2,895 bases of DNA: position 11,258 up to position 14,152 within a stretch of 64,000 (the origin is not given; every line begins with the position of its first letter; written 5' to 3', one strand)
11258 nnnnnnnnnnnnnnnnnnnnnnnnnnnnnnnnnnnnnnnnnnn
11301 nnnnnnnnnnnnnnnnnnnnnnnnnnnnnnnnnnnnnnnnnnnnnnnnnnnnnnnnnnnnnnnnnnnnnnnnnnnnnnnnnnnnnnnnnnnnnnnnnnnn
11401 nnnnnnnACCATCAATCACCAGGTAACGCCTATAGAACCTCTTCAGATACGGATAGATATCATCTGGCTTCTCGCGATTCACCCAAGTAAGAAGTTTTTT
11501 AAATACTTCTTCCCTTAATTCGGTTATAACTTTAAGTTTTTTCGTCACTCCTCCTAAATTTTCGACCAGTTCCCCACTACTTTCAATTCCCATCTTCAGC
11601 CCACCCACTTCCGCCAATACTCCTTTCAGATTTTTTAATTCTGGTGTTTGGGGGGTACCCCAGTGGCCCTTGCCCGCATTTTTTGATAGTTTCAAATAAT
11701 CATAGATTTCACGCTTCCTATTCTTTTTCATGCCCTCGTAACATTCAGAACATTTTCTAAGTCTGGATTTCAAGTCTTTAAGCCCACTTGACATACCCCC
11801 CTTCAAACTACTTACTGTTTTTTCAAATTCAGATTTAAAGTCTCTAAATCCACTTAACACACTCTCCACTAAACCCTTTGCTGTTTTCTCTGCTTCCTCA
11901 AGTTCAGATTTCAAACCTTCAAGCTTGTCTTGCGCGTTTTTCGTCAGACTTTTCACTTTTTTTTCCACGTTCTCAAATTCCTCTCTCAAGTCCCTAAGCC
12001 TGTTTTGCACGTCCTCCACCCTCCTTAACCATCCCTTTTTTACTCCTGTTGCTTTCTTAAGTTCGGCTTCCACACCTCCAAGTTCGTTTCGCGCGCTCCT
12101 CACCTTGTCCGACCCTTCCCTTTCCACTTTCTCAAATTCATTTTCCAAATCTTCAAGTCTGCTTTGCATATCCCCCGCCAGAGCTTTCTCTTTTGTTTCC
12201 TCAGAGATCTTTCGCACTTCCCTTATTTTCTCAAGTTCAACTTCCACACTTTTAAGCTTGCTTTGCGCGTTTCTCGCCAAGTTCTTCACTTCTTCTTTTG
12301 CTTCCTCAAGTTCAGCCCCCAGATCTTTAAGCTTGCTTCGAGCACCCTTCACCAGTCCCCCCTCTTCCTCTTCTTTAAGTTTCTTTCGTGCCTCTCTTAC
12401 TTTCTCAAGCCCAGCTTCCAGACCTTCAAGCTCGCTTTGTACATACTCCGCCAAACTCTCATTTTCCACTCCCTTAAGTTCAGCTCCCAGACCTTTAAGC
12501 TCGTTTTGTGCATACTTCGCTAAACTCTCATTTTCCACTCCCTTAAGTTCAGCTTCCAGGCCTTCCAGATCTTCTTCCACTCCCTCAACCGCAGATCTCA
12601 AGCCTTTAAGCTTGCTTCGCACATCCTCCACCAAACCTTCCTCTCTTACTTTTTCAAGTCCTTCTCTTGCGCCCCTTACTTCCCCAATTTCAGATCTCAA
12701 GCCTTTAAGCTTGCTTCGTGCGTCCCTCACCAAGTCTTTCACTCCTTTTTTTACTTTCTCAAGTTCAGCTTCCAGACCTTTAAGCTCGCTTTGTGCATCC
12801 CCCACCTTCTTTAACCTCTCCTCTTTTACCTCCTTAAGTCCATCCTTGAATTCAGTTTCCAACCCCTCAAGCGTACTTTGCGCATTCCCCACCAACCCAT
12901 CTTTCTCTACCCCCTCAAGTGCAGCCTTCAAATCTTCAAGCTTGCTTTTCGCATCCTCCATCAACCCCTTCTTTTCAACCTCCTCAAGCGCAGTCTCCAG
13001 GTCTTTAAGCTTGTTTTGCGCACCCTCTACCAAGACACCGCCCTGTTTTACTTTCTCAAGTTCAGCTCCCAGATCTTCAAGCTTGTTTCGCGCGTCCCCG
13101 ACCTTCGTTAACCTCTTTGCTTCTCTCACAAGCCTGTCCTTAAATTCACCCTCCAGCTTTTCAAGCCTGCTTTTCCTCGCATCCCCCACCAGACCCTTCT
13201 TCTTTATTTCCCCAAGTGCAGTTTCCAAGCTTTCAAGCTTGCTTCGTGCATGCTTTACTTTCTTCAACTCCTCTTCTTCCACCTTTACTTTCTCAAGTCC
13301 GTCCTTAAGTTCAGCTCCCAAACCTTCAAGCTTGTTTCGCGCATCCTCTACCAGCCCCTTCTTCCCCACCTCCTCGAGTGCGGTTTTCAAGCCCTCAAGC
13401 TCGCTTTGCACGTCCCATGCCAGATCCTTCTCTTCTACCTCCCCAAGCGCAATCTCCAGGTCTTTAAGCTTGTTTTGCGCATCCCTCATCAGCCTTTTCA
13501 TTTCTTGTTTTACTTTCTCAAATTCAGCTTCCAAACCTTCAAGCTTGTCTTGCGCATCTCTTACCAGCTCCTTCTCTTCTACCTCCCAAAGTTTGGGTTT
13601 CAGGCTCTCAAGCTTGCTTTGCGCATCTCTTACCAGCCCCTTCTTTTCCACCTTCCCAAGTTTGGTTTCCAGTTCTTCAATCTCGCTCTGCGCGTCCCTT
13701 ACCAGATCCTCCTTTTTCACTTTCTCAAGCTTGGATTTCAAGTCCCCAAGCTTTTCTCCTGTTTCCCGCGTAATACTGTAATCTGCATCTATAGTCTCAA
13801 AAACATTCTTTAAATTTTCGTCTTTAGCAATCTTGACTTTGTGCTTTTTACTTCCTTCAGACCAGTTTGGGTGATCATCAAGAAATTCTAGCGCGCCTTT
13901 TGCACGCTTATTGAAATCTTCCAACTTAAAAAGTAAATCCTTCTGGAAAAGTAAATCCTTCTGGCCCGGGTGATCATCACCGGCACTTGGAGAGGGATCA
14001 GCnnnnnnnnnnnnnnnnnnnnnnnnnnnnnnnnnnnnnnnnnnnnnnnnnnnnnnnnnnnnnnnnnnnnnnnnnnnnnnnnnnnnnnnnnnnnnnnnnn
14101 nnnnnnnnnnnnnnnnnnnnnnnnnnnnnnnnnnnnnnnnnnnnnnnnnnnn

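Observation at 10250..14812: AT-rich 1520-aa hydrolase / coiled-coil / OmpA-like giant gene inserted between the two DGR targets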

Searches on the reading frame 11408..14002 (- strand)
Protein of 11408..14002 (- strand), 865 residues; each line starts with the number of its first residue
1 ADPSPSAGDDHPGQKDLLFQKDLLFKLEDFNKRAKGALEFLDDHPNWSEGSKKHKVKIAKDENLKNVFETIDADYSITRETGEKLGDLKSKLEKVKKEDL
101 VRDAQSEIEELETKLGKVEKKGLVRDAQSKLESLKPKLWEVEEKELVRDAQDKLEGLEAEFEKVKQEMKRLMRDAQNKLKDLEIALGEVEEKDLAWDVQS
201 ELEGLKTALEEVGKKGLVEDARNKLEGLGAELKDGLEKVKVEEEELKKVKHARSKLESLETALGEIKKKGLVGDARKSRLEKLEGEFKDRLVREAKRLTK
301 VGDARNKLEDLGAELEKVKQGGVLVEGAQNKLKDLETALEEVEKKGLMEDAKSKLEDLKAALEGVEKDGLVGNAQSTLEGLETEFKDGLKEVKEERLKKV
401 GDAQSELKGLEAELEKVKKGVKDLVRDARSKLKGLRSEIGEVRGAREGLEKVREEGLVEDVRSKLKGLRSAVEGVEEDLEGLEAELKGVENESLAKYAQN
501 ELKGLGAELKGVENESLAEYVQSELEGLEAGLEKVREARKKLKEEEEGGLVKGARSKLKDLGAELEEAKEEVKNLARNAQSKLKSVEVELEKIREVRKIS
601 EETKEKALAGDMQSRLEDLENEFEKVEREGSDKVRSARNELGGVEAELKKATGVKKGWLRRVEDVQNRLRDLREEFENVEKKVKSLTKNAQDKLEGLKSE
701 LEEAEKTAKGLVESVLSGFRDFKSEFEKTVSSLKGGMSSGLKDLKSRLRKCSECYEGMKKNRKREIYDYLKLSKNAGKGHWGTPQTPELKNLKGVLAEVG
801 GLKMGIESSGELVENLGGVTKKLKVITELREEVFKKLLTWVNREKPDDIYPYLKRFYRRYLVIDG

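Call 50: find_homologous_proteins(query=window:11408-14002:-, max_evalue=0.00001)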
Query window:11408-14002:-: 8000 candidates shared short words with the query, none scored E <= 0.00001.

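Call 102: search_protein_families(library=phrogs, proteins=[window:11561-13972:-], max_evalue=0.01)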
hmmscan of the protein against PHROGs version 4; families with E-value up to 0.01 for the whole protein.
window:11561-13972:- (804 aa): 9 families
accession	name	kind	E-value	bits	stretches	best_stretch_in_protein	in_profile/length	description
phrog_3590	-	unknown function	2.5e-13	51.2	3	544-729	158-355/481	-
phrog_77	-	DNA, RNA and nucleotide metabolism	6.9e-10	39.1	2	374-536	636-786/967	SbcC-like subunit of palindrome specific endonuclease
phrog_4704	-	tail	2.2e-06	27.6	0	289-428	45-178/625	tail length tape measure protein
phrog_7719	-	tail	0.00012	22.7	0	592-724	25-146/385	minor tail protein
phrog_1535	-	tail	0.00019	20.7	1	512-725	75-289/1152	tail length tape measure protein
phrog_5328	-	unknown function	0.00023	22.6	0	70-161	6-98/101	-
phrog_4070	-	tail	0.00035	19.8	0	653-736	297-377/989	tail length tape measure protein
phrog_1204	-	tail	0.004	16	1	508-739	333-521/1483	tail protein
phrog_3550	-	unknown function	0.0097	17.3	0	650-696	9-53/79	-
